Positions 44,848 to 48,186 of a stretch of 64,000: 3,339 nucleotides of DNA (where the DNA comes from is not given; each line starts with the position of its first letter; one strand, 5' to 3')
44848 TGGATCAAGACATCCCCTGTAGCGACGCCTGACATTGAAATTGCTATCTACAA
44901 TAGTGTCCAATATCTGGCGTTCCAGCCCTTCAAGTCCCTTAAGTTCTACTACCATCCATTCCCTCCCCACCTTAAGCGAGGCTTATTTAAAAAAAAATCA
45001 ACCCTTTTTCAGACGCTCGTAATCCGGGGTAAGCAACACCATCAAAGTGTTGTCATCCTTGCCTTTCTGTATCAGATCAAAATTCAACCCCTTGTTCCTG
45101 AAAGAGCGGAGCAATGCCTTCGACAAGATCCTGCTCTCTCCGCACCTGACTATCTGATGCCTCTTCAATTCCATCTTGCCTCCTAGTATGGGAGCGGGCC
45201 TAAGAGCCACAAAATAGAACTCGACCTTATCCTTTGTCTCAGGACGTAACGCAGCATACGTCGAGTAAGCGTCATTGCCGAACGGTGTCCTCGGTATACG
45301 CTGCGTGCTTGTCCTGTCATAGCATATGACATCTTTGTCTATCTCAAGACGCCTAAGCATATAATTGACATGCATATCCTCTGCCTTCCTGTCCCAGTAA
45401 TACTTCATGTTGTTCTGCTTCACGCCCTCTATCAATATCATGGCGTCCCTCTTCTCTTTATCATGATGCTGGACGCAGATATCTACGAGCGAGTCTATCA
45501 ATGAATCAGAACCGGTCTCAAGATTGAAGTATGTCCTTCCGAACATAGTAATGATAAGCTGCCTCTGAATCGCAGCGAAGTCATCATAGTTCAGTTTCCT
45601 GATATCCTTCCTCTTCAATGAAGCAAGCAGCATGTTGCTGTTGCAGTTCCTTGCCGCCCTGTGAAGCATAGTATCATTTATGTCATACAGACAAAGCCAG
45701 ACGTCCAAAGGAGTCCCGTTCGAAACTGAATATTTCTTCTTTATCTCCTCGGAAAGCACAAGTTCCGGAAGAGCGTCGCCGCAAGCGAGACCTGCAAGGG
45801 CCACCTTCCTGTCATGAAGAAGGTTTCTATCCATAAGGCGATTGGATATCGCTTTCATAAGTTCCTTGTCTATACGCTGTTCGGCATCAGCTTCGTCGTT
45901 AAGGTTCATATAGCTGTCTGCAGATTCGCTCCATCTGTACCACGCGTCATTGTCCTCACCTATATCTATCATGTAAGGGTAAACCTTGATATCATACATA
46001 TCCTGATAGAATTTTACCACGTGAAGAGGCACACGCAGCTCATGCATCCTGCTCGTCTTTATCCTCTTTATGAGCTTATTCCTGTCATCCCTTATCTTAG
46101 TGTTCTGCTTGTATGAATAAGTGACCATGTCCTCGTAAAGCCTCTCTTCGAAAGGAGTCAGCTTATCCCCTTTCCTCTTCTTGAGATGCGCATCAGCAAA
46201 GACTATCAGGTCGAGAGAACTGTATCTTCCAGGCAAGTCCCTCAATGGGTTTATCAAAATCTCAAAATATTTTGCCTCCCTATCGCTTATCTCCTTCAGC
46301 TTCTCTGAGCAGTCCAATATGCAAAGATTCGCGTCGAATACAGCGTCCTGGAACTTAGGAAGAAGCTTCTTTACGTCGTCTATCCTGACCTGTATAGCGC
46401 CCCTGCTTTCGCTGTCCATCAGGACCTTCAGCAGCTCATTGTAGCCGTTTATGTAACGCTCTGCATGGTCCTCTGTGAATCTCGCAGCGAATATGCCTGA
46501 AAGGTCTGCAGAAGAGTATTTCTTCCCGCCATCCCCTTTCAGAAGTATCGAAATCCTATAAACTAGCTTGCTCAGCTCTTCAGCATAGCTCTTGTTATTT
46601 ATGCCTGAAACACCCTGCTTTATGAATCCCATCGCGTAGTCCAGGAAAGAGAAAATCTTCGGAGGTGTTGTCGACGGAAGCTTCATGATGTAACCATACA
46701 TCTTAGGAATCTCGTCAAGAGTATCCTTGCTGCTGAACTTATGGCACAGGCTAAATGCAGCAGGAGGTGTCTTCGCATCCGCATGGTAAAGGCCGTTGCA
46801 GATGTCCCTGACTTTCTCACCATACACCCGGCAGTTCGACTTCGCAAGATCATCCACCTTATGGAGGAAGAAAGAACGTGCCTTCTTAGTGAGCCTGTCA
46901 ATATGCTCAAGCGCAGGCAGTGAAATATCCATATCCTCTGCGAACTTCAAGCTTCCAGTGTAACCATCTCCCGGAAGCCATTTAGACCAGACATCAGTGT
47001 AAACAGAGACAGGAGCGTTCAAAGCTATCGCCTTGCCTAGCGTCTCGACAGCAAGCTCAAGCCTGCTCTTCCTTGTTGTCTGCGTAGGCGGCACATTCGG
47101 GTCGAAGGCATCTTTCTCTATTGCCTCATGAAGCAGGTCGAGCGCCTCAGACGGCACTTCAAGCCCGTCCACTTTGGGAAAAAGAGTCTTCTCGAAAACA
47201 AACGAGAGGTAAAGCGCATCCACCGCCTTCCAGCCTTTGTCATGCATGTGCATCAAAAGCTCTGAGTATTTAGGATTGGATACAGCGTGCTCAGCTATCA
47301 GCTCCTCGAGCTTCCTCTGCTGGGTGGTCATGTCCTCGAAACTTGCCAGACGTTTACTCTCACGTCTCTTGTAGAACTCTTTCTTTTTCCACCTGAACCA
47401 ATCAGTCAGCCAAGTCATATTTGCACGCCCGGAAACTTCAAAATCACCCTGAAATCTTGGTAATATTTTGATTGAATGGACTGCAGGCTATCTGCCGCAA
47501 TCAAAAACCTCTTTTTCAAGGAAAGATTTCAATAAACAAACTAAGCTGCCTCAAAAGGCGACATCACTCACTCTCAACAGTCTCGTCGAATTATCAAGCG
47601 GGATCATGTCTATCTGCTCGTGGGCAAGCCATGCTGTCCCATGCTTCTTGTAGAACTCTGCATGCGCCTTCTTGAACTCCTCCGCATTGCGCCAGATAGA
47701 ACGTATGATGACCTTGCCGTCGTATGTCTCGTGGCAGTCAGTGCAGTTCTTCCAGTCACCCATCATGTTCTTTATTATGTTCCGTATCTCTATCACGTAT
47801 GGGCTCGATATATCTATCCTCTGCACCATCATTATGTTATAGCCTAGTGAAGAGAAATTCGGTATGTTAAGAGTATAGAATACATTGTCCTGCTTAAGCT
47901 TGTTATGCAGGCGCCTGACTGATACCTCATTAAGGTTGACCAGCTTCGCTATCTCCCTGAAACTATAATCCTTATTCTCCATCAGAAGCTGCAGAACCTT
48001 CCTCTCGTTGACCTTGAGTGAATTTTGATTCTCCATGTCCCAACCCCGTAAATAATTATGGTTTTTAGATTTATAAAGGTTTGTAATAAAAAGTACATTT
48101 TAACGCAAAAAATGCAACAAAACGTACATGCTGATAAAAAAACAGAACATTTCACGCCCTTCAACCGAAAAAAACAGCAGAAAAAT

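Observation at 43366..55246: Candidate undescribed system: co-directional cluster of a GGDEF-like cyclase, tandem phosphoesterase-AAA+ pair, mini-nuclease, two methyltransferase-fold giants, paired regulators and a protease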

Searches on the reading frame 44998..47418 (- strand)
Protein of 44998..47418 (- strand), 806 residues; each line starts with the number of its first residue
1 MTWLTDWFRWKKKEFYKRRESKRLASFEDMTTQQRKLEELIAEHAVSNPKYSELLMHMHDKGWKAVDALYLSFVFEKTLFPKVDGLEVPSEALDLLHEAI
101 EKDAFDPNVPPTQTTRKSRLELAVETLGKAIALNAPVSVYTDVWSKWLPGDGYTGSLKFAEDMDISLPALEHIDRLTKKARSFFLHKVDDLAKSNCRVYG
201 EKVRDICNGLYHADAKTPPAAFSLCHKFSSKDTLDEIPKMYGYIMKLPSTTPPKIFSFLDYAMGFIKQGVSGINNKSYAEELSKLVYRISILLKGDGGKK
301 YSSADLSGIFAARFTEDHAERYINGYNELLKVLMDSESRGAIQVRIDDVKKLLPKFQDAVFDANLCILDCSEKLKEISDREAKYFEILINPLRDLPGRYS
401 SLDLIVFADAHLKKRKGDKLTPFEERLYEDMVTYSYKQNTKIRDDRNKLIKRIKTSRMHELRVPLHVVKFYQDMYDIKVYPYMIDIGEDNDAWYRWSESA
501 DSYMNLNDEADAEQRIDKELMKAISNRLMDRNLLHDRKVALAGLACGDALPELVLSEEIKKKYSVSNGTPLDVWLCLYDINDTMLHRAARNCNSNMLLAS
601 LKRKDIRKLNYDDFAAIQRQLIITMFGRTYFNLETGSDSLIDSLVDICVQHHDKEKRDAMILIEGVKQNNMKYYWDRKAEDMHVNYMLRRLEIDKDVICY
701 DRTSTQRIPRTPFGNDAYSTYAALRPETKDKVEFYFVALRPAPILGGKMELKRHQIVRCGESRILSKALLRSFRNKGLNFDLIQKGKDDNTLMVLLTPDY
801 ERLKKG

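Call 4: search_protein_families(library=pfam, max_evalue=0.1, proteins=[window:44998-47418:-])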
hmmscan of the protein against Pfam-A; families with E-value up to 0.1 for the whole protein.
window:44998-47418:- (806 aa): 2 families
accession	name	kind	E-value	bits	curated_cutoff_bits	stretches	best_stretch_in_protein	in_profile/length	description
PF07120.17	DUF1376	-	0.011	16.6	30.1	1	418-472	15-69/86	Protein of unknown function (DUF1376)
PF13649.12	Methyltransf_25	-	0.023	15.8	27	0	576-614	25-65/97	Methyltransferase domain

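Call 9: search_protein_families(library=padloc, max_evalue=0.01, proteins=[window:44998-47418:-])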
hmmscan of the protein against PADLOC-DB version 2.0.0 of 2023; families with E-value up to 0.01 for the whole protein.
window:44998-47418:- (806 aa): 0 families

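Call 10: search_protein_families(library=ncbifam, max_evalue=0.01, proteins=[window:44998-47418:-])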
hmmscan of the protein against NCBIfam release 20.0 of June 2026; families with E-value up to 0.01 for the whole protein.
window:44998-47418:- (806 aa): 0 families

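Call 11: search_protein_families(library=phrogs, max_evalue=0.01, proteins=[window:44998-47418:-])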
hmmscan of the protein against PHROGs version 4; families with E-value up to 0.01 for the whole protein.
window:44998-47418:- (806 aa): 0 families

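Call 24: find_homologous_proteins(query=window:44998-47418:-)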
Query window:44998-47418:- (806 aa): 3 proteins with E <= 0.001 among 8000 candidates.
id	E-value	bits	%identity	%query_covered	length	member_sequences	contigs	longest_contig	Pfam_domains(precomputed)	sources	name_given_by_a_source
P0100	0.0e+0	1846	100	100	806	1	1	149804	-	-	-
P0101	1.6e-238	812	48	97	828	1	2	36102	-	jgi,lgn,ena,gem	-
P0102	8.5e-236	803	48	99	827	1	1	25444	-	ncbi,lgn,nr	ncbi:hypothetical protein JW898_00435 [Candidatus Woesearchaeota archaeon]|nr:hypothetical protein [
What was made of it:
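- Tried and rejected: The homologue search for the 806-aa protein returned only 3 proteins because of the candidate cap (call 24).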

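Call 37: search_solved_structures(query=A2, max_evalue=1, show_alignments=2)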
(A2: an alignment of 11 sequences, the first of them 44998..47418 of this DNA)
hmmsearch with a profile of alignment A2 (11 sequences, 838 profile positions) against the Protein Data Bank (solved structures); distinct sequences matched with E-value up to 1: 39.
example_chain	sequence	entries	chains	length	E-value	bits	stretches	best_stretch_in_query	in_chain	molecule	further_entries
1wzn_A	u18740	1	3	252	0.3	12.3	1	579-646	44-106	SAM-dependent methyltransferase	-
8gl7_A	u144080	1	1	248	0.34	12.1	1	199-252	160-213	Ancestral androgen receptor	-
7rae_A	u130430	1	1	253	0.36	12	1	199-252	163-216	Ancestral androgen receptor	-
5v8q_A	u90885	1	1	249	0.42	11.8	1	199-253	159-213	Androgen receptor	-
8fh1_A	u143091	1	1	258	0.46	11.6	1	199-253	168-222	Androgen receptor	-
3rll_A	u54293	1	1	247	0.5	11.5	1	199-253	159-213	Androgen receptor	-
2oz7_A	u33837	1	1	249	0.51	11.5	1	199-253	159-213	Androgen receptor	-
4ogh_A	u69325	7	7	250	0.51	11.5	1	199-253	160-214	Androgen receptor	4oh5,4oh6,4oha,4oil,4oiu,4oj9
2ax6_A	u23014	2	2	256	0.52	11.5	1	199-253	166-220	Androgen receptor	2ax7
1i38_A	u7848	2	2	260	0.54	11.4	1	199-253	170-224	ANDROGEN RECEPTOR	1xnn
1z95_A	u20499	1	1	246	0.57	11.3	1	199-253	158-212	Androgen Receptor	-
3rlj_A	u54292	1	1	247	0.57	11.3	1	199-253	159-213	Androgen receptor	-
2z4j_A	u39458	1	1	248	0.58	11.3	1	199-253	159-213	Androgen receptor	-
7zu1_A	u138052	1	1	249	0.58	11.3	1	199-253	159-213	Androgen receptor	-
4k7a_A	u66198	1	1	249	0.58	11.3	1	199-253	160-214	Androgen receptor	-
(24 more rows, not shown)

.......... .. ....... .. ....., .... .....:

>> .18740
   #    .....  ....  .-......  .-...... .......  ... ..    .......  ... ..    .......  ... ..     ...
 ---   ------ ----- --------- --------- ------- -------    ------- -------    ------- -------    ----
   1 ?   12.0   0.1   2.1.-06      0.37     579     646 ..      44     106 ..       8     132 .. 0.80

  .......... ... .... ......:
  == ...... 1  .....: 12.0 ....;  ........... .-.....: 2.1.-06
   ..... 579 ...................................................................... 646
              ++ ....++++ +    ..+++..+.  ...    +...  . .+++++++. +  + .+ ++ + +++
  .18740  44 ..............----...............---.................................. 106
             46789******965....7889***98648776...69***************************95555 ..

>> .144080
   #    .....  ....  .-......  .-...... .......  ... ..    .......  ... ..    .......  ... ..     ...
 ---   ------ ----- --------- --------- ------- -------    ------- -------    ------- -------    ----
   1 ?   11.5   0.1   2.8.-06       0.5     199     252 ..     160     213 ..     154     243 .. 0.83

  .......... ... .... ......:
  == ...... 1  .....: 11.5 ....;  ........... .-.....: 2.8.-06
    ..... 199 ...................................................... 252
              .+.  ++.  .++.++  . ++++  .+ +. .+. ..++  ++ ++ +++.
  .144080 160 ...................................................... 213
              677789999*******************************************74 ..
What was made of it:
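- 44998..47418 (-): Module C: 806-aa protein with a helical N-terminal region and a diverged class I methyltransferase-like C-terminal domain. PDB profile hit to a SAM methyltransferase at E=0.3 (call 37).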

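Call 70: search_protein_families(library=pfam, alignment_id=A2, max_evalue=0.1)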
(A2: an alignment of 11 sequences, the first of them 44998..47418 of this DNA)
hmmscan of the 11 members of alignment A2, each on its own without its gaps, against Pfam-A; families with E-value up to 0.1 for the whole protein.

A. member 1, window:44998-47418:- (806 aa): 2 families
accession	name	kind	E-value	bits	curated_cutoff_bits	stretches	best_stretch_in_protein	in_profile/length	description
PF07120.17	DUF1376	-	0.011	16.6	30.1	1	418-472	15-69/86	Protein of unknown function (DUF1376)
PF13649.12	Methyltransf_25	-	0.023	15.8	27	0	576-614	25-65/97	Methyltransferase domain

B. families by the number of members that match (of 11 scanned): 6 families
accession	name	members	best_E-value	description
PF13649.12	Methyltransf_25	3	0.00081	Methyltransferase domain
PF13847.12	Methyltransf_31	2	0.00031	Methyltransferase domain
PF07120.17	DUF1376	2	0.011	Protein of unknown function (DUF1376)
PF19458.4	DUF5995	1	0.0089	Family of unknown function (DUF5995)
PF04286.17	DUF445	1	0.023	Protein of unknown function (DUF445)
PF08407.17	Chitin_synth_1N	1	0.093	Chitin synthase N-terminal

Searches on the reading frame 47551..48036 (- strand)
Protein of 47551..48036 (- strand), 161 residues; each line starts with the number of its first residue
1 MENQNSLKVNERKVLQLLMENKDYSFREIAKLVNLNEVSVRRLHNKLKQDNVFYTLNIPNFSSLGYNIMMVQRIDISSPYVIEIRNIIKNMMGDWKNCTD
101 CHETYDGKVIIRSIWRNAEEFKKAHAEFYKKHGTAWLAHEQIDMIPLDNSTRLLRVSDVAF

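Call 4: search_protein_families(library=pfam, max_evalue=0.1, proteins=[window:47551-48036:-])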
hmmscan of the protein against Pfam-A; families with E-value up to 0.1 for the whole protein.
window:47551-48036:- (161 aa): 9 families
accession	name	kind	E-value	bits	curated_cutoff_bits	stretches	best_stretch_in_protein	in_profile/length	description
PF13412.12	HTH_24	-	1.8e-05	24.7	21.9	1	10-52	4-46/48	Winged helix-turn-helix DNA-binding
PF13404.12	HTH_AsnC-type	-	0.00046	20.4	27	1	12-42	6-36/42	AsnC-type helix-turn-helix domain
PF04545.22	Sigma70_r4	-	0.0014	18.5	24.1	1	6-46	4-43/50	Sigma-70, region 4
PF13936.12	HTH_38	-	0.0052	16.9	27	1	7-34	5-31/44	Helix-turn-helix domain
PF13542.12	HTH_Tnp_ISL3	-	0.011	15.7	27.4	1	11-45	17-48/51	Helix-turn-helix domain of transposase family ISL3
PF08281.18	Sigma70_r4_2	-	0.02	15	25.7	1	9-43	13-46/54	Sigma-70, region 4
PF11128.13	Nucleocap_ssRNA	-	0.04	14.1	25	1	81-113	103-135/179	Plant viral coat protein nucleocapsid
PF02002.24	TFIIE_alpha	-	0.06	13.7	22.9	0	11-52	15-56/105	TFIIE alpha subunit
PF01322.25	Cytochrom_C_2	-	0.069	14.5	26.5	0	90-105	105-120/121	Cytochrome C'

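Call 9: search_protein_families(library=padloc, max_evalue=0.01, proteins=[window:47551-48036:-])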
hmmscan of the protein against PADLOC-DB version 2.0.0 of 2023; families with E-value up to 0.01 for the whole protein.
window:47551-48036:- (161 aa): 1 family
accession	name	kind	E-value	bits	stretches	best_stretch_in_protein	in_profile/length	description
PDLC01044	Csa3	-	0.0072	14.2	0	7-49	134-175/194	Type I-A associated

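Call 10: search_protein_families(library=ncbifam, max_evalue=0.01, proteins=[window:47551-48036:-])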
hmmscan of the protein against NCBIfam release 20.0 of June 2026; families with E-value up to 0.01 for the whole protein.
window:47551-48036:- (161 aa): 6 families
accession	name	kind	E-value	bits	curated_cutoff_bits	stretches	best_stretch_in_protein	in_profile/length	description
NF040820.1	trans_reg_LrpA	equivalog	4.7e-06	26.5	250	1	10-116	5-108/141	HTH-type transcriptional regulator LrpA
NF053758.1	ChrTpTrnRegChrS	equivalog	5.7e-05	22.9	250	1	6-123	11-126/158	chromate efflux transcriptional regulator ChrS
TIGR02937.1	sigma70-ECF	superfamily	0.001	18.7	42.9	1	6-49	117-159/165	sigma-70 family RNA polymerase sigma factor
NF040947.1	trans_reg_LysM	equivalog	0.0013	18.5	180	1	11-64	5-60/136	HTH-type transcriptional regulator LysM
TIGR02957.1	SigX4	subfamily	0.0058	15.9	323.25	1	6-49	108-150/281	RNA polymerase sigma-70 factor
TIGR02950.1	SigM_subfam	subfamily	0.0091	15.9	147.95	0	5-41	109-144/159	RNA polymerase sigma factor, SigM family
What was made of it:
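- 47551..48036 (-): Module C: Lrp-like wHTH regulator (paralogue 2). HTH_24; NCBIfam LrpA, E=5e-6 (calls 4, 10).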

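Call 11: search_protein_families(library=phrogs, max_evalue=0.01, proteins=[window:47551-48036:-])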
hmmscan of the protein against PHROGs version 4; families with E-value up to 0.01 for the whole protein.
window:47551-48036:- (161 aa): 1 family
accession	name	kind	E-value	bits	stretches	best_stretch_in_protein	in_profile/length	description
phrog_351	-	transcription regulation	0.0059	16.2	1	6-48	675-719/928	RNA polymerase sigma factor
